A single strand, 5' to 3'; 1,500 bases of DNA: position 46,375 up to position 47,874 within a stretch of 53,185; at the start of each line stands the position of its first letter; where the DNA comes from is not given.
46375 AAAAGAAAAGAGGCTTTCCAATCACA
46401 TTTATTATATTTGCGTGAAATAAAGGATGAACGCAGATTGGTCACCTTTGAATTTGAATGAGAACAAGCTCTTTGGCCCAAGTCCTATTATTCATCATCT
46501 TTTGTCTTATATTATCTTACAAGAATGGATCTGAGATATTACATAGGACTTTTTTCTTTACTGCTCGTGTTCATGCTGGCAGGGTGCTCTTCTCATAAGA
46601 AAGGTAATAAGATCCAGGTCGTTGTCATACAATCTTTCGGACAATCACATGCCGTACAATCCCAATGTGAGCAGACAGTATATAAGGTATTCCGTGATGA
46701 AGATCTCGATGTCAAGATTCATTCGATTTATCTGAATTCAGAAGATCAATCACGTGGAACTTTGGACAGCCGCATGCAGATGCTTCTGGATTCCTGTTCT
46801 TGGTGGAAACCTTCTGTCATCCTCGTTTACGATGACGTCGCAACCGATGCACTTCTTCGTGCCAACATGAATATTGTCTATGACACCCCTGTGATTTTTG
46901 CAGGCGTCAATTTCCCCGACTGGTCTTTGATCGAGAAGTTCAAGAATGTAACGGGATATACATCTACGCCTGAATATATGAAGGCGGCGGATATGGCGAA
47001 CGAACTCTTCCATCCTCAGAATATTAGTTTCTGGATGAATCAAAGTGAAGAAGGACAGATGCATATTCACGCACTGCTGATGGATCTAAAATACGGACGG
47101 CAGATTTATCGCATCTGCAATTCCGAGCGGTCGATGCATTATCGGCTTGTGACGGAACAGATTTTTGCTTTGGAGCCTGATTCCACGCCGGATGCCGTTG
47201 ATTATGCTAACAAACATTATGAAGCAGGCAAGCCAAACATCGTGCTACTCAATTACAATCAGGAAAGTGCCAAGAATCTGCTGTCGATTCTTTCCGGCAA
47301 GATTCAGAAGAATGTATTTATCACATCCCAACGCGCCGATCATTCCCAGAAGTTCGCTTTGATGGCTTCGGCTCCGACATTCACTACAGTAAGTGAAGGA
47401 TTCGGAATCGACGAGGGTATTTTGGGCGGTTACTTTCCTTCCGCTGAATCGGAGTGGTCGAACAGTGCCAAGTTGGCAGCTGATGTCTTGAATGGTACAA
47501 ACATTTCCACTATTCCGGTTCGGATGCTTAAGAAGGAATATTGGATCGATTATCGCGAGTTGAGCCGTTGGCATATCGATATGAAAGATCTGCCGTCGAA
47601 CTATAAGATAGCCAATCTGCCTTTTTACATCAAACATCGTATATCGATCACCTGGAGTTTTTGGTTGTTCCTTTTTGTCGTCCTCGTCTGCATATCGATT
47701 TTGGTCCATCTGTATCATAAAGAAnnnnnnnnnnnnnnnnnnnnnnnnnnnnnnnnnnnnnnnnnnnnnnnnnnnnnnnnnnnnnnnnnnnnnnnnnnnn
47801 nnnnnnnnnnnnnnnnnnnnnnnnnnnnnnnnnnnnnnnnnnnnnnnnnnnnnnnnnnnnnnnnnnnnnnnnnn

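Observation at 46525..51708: Sensor histidine kinase translationally coupled to a 5-alpha-reductase-like / OYE flavoenzyme / SDR module resembling an allo-bile-acid or steroid reduction cluster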

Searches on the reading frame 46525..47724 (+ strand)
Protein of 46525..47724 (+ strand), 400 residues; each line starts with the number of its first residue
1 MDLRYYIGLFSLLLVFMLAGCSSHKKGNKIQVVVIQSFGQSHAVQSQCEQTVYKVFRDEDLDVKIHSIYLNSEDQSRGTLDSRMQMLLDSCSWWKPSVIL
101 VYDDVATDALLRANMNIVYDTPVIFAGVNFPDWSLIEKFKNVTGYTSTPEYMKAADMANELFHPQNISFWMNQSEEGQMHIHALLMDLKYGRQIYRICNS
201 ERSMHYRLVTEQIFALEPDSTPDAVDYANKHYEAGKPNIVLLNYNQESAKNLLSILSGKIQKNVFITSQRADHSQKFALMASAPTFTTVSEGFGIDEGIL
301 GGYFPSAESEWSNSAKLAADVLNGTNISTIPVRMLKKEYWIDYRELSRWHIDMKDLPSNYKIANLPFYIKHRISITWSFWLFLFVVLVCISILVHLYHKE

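Call 23: search_protein_representatives(protein=window:46525-47724:+)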
Query: 400 residues. Proteins with E-value up to 0.001 (for the whole library): 2387; up to 1e-10: 284; up to 1e-30: 33. The best 150 are listed.
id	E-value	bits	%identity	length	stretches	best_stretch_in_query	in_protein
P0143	3.8e-81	289.3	90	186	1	38-177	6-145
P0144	2.6e-63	230.6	32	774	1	5-400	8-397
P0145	7.9e-58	212.6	34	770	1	12-400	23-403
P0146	1.5e-51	191.9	34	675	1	29-400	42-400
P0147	1.3e-50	188.9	29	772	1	6-400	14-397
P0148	1.0e-48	182.5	29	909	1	5-399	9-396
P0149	7.0e-45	169.9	30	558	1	13-373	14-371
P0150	8.4e-42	159.8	27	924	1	10-400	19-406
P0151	3.8e-40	154.4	28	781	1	9-392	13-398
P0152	6.3e-39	150.3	27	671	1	7-399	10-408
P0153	1.5e-38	149.1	29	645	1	5-400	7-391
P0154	5.0e-38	147.4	24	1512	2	13-397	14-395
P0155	7.3e-38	146.8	29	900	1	9-376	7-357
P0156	9.1e-38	146.5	32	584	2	6-151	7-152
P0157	1.3e-37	146.0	34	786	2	282-400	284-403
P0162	8.3e-36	140.1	29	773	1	25-394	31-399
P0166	1.4e-33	132.7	27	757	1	12-393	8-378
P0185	9.0e-27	110.3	26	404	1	9-371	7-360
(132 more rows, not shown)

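Call 25: search_protein_families(library=pfam, proteins=[P0144, P0145, P0147, P0148, P0150, P0151, P0154, P0162, P0166, P0185], max_evalue=0.01)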
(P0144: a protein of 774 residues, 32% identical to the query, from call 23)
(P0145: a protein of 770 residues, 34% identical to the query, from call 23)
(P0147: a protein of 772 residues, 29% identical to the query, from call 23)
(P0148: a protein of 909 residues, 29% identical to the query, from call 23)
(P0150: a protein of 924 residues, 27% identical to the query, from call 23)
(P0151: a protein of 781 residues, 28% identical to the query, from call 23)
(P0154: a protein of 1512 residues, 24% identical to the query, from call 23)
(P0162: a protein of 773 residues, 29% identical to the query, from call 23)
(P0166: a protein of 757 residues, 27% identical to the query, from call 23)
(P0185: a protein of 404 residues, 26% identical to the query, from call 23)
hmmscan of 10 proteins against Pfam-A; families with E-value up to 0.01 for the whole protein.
P0144 (774 aa): 3 families
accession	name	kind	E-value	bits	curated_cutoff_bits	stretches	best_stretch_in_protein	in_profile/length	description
PF02518.31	HATPase_c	-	1.8e-24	86.8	26.4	1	656-763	2-110/111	Histidine kinase-, DNA gyrase B-, and HSP90-like ATPase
PF00512.31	HisKA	-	8.5e-21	74.2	26.9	1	542-610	1-66/66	His Kinase A (phospho-acceptor) domain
PF24715.1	YxiF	-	0.0063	17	25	0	516-621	17-122/140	YxiF protein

P0145 (770 aa): 2 families
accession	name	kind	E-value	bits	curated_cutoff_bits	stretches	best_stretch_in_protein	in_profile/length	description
PF02518.31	HATPase_c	-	1.5e-23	83.7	26.4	1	662-769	2-110/111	Histidine kinase-, DNA gyrase B-, and HSP90-like ATPase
PF00512.31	HisKA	-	8.7e-21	74.2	26.9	1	549-615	2-65/66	His Kinase A (phospho-acceptor) domain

P0147 (772 aa): 5 families
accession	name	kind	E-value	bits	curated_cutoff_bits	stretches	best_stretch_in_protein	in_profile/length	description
PF02518.31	HATPase_c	-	1.3e-26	93.7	26.4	1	656-763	2-110/111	Histidine kinase-, DNA gyrase B-, and HSP90-like ATPase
PF00512.31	HisKA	-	6.9e-19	68.1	26.9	1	543-609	2-65/66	His Kinase A (phospho-acceptor) domain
PF14501.12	HATPase_c_5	-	0.00026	21.3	22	1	658-752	4-94/102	GHKL domain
PF08447.18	PAS_3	-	0.0005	20.7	25.6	1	462-507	31-75/89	PAS fold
PF14575.11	EphA2_TM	-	0.0031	18.6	28.9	0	373-441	1-58/74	Ephrin type-A receptor 2 transmembrane domain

P0148 (909 aa): 6 families
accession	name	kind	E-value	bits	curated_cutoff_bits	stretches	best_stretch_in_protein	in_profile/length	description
PF02518.31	HATPase_c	-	9.4e-28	97.3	26.4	1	659-766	2-110/111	Histidine kinase-, DNA gyrase B-, and HSP90-like ATPase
PF00072.30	Response_reg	-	1.4e-25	90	30.2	1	796-904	1-110/111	Response regulator receiver domain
PF00512.31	HisKA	-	9.3e-21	74.1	26.9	1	548-613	2-66/66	His Kinase A (phospho-acceptor) domain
PF04392.18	ABC_sub_bind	-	0.0015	18.3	25.9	0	120-200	79-166/293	ABC transporter substrate binding protein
PF14501.12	HATPase_c_5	-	0.0042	17.4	22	0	662-754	5-93/102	GHKL domain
PF13581.12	HATPase_c_2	-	0.0076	16.7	27.4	0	667-747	40-113/127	Histidine kinase-like ATPase domain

P0150 (924 aa): 4 families
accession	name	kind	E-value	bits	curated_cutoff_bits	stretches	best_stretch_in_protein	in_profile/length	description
PF00072.30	Response_reg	-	4.6e-24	85.2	30.2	1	807-915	1-110/111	Response regulator receiver domain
PF02518.31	HATPase_c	-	5.7e-22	78.7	26.4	1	669-774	2-108/111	Histidine kinase-, DNA gyrase B-, and HSP90-like ATPase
PF00512.31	HisKA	-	2.6e-19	69.5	26.9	1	557-623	2-66/66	His Kinase A (phospho-acceptor) domain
PF04392.18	ABC_sub_bind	-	3.3e-05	23.7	25.9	1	127-206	79-165/293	ABC transporter substrate binding protein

P0151 (781 aa): 2 families
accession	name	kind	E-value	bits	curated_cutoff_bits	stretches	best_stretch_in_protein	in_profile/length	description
PF02518.31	HATPase_c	-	7e-26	91.3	26.4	1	667-774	2-110/111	Histidine kinase-, DNA gyrase B-, and HSP90-like ATPase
PF00512.31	HisKA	-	1.6e-17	63.7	26.9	1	554-621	2-66/66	His Kinase A (phospho-acceptor) domain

P0154 (1512 aa): 4 families
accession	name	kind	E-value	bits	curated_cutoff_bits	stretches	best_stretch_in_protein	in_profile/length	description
PF02518.31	HATPase_c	-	2.5e-41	141.1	26.4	2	661-762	2-106/111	Histidine kinase-, DNA gyrase B-, and HSP90-like ATPase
PF00512.31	HisKA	-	1.4e-31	108.7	26.9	2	548-615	2-66/66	His Kinase A (phospho-acceptor) domain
PF13589.12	HATPase_c_3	-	0.0002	21.8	25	0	1409-1460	7-56/137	Histidine kinase-, DNA gyrase B-, and HSP90-like ATPase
PF13581.12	HATPase_c_2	-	0.0013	19.1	27.4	0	672-742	43-111/127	Histidine kinase-like ATPase domain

P0162 (773 aa): 4 families
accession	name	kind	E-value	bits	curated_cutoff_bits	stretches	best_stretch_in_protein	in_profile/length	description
PF02518.31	HATPase_c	-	3.6e-27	95.4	26.4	1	663-770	2-110/111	Histidine kinase-, DNA gyrase B-, and HSP90-like ATPase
PF00512.31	HisKA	-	1.8e-16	60.3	26.9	1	549-615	2-66/66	His Kinase A (phospho-acceptor) domain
PF04392.18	ABC_sub_bind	-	0.0021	17.8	25.9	0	103-171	60-129/293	ABC transporter substrate binding protein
PF13589.12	HATPase_c_3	-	0.0065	16.9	25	0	667-730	3-63/137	Histidine kinase-, DNA gyrase B-, and HSP90-like ATPase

P0166 (757 aa): 2 families
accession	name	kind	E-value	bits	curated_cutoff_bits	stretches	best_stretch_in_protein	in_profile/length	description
PF02518.31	HATPase_c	-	1.4e-23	83.9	26.4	1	645-753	1-110/111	Histidine kinase-, DNA gyrase B-, and HSP90-like ATPase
PF00512.31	HisKA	-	7.9e-21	74.3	26.9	1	533-599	2-66/66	His Kinase A (phospho-acceptor) domain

P0185 (404 aa): 0 families

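Call 26: find_encoding_contigs(protein=P0144, flank=6000, max_places=3)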
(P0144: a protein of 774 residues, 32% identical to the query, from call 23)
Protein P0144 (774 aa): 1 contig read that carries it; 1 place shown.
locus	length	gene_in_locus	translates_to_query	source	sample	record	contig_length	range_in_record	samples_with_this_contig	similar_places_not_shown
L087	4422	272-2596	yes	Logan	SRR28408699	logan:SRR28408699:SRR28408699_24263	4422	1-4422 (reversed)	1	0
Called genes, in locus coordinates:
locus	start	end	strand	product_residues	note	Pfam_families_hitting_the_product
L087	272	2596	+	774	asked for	PF00512:HisKA, PF02518:HATPase_c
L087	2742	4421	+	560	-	?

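Call 27: find_encoding_contigs(protein=P0145, flank=6000, max_places=3)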
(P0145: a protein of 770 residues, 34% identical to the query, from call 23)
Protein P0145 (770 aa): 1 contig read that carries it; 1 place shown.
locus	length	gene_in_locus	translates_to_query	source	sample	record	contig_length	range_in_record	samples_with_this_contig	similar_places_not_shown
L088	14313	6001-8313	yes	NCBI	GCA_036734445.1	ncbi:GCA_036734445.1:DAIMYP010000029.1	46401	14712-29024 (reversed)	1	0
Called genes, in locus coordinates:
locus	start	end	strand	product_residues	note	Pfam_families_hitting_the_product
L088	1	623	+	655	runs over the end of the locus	PF00012:HSP70, PF14450:FtsA (faint), PF06723:MreB_Mbl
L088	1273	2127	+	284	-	PF12686:DUF3800 (weak)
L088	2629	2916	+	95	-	-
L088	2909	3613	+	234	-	PF08800:BT4734-like_N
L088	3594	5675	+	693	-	PF08707:PriCT_2, PF13148:DUF3987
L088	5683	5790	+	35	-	-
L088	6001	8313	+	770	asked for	PF00512:HisKA, PF02518:HATPase_c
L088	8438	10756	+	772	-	PF00512:HisKA, PF02518:HATPase_c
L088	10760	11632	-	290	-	PF00795:CN_hydrolase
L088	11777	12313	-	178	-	PF01553:Acyltransferase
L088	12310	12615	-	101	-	-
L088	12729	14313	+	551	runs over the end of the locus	PF05693:Glycogen_syn, PF08323:Glyco_transf_5, PF13692:Glyco_trans_1_4 (faint), PF05693:Glycogen_syn, PF00534:Glycos_transf_1 (weak), PF20706:GT4-conflict (weak)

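Call 36: search_solved_structures(query=A1, max_evalue=1, show_alignments=0)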
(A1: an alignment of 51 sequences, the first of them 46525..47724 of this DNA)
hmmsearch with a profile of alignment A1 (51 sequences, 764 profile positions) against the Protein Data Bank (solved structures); distinct sequences matched with E-value up to 1: 169 (the best 60 are shown).
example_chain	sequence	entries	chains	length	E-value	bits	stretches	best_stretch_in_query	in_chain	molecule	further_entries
7z8n_A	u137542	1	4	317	7e-69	236.2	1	514-759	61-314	Histidine kinase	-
4jas_A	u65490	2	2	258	9.5e-56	192.8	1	532-761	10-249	Histidine kinase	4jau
5uht_A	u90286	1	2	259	3.8e-55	190.8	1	532-761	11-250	Sensor histidine kinase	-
2c2a_A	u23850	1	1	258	4e-55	190.7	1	532-761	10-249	SENSOR HISTIDINE KINASE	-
3dge_A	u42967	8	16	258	4e-55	190.7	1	532-761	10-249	Sensor protein | Histidine kinase | Sensor histidine kinase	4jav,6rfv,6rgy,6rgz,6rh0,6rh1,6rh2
6azr_A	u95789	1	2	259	3.1e-54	187.8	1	532-761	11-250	Sensor histidine kinase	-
6rh7_A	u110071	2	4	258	1.7e-53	185.3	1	532-761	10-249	Sensor histidine kinase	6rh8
6paj_A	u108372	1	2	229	2.4e-53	184.8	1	539-759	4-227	Sensor protein SrrB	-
4u7n_A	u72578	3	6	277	1.6e-51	178.8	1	534-761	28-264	Histidine protein kinase sensor protein | Histidine kinase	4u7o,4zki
5c93_A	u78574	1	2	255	1.7e-51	178.7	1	537-761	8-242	Histidine kinase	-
7p8e_A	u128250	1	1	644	7.2e-49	170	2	512-690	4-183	Receiver domain of histidine kinase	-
4i5s_A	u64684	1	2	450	8.5e-49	169.8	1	372-762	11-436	Putative histidine kinase CovS; VicK-like protein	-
4q20_A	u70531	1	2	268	9.6e-46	159.7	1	533-761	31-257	Sensor protein DivL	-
8u4x_A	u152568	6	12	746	4.9e-42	147.4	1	525-760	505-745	histidine kinase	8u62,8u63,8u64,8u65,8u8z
6qrj_A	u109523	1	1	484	3e-41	144.8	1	545-760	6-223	Hybrid kinase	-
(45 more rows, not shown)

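Call 44: predict_structure(alignment_id=A1)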
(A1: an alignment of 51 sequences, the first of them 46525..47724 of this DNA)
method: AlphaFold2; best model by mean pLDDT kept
length: 400 residues; sequences in the alignment: 51
mean_pLDDT: 89.6   pTM: 0.86
mean pLDDT of the five models: 89.6, 88.8, 88.7, 87.9, 87.4
residues with pLDDT >= 90: 285; 70-90: 69; 50-70: 32; < 50: 14
segments of 3 or more residues with pLDDT < 50: 207-210, 212-221
pLDDT, mean of each block of 10 residues (from residue 1): 82 89 78 95 89 97 96 91 97 97 97 97 98 97 98 96 94 89 89 63 49 45 61 82 87 86 92 86 96 95 97 98 98 98 98 98 97 98 98 97
secondary structure, 60 per line:
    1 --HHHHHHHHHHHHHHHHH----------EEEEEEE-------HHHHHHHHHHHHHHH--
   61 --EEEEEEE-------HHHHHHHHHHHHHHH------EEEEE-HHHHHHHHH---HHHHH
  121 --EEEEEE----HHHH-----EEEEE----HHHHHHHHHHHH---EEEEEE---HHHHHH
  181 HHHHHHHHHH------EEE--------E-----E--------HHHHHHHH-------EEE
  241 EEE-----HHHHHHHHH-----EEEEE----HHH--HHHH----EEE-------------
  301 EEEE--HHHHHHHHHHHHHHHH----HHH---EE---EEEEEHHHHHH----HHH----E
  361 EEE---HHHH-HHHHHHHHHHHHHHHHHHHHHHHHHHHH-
elements in order: H3-19 E30-36 H44-58 E63-69 H77-91 E98-102 H104-112 H116-120 E123-128 H133-136 E142-146 H151-162 E166-171 H175-190 E197-199 H223-230 E238-243 H249-257 E263-267 H277-280 E285-287 E301-304 H307-322 E338-342 H343-348 E360-363 H367-370 H372-399

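Call 48: fold_search(model_id=the predicted structure, library=pdb)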
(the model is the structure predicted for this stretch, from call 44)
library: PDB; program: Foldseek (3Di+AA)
matches with E <= 10: 1563; with E <= 0.001: 265
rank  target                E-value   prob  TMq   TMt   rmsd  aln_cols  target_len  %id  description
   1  6hnj                  2.8e-12  1.00  0.53  0.68   4.7       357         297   14  The ligand-bound, open structure of CD0873, a substrate binding protein with adhesive properties from Clostridium diffic (released 2019-08-28)
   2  6hni                  7.4e-12  1.00  0.55  0.71   4.5       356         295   14  The ligand-bound, closed structure of CD0873, a substrate binding protein with adhesive properties from Clostridium diff (released 2019-08-28)
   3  3lkv                  5.9e-11  1.00  0.55  0.72   4.6       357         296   13  Crystal structure of conserved domain protein from vibrio cholerae o1 biovar eltor str. n16961 (released 2010-03-02)
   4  3lft_A                5.9e-11  1.00  0.55  0.71   4.7       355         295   14  The Crystal Structure of the ABC domain in complex with L-Trp from Streptococcus pneumonia to 1.35A (released 2010-02-02)
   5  3lft_B                3.8e-10  1.00  0.54  0.72   4.6       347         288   14  The Crystal Structure of the ABC domain in complex with L-Trp from Streptococcus pneumonia to 1.35A (released 2010-02-02)
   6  4gnr                  4.3e-07  1.00  0.44  0.50   5.9       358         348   10  1.0 Angstrom resolution crystal structure of the branched-chain amino acid transporter substrate binding protein LivJ fr (released 2012-09-05)
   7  9unj_A                3.1e-06  1.00  0.34  0.21   7.9       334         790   10  native NMDA receptor-GluN1/N2A-S1 in closed state (released 2026-02-18)
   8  8vuu_A                3.1e-06  1.00  0.34  0.20   7.9       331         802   11  Human GluN1-2B with Fab 007-168 (released 2024-09-11)
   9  8e94_A                4.1e-06  1.00  0.34  0.24   8.3       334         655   11  PYD-106-bound Human GluN1a-GluN2C NMDA receptor in intact conformation (released 2022-12-07)
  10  6gt9_A                4.5e-06  1.00  0.42  0.56   6.4       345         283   10  Crystal structure of GanP, a glucose-galactose binding protein from Geobacillus stearothermophilus, in complex with ga (released 2019-06-26)
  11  8jj1_D                6.3e-06  1.00  0.35  0.21   7.6       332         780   10  Cryo-EM structure of GluN1-2A NMDAR in complex with human Fab2G7 in two fab conformation (released 2024-06-05)
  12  8e98_A                6.6e-06  1.00  0.31  0.22   8.6       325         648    9  D-cycloserine and glutamate bound Human GluN1a-GluN2C NMDA receptor in nanodisc - intact conformation (released 2022-12-07)
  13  8vuy_A                7.0e-06  1.00  0.35  0.21   7.4       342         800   10  Rat GluN1-2B with Fab 003-102 (released 2024-09-11)
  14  3ma0_B                7.8e-06  1.00  0.44  0.54   7.3       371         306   11  Closed liganded crystal structure of xylose binding protein from Escherichia coli (released 2010-08-18)
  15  3ma0_A                9.2e-06  1.00  0.41  0.50   7.7       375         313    9  Closed liganded crystal structure of xylose binding protein from Escherichia coli (released 2010-08-18)
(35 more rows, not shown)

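Call 62: search_protein_families(library=pfam, proteins=[L087:2742-4421:+], max_evalue=0.001)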
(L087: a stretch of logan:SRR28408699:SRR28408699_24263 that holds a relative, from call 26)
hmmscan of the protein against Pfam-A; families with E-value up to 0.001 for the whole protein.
L087:2742-4421:+ (560 aa): 1 family
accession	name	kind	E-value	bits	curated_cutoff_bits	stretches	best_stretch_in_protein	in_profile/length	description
PF00512.31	HisKA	-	2e-05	25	26.9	1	543-560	2-19/66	His Kinase A (phospho-acceptor) domain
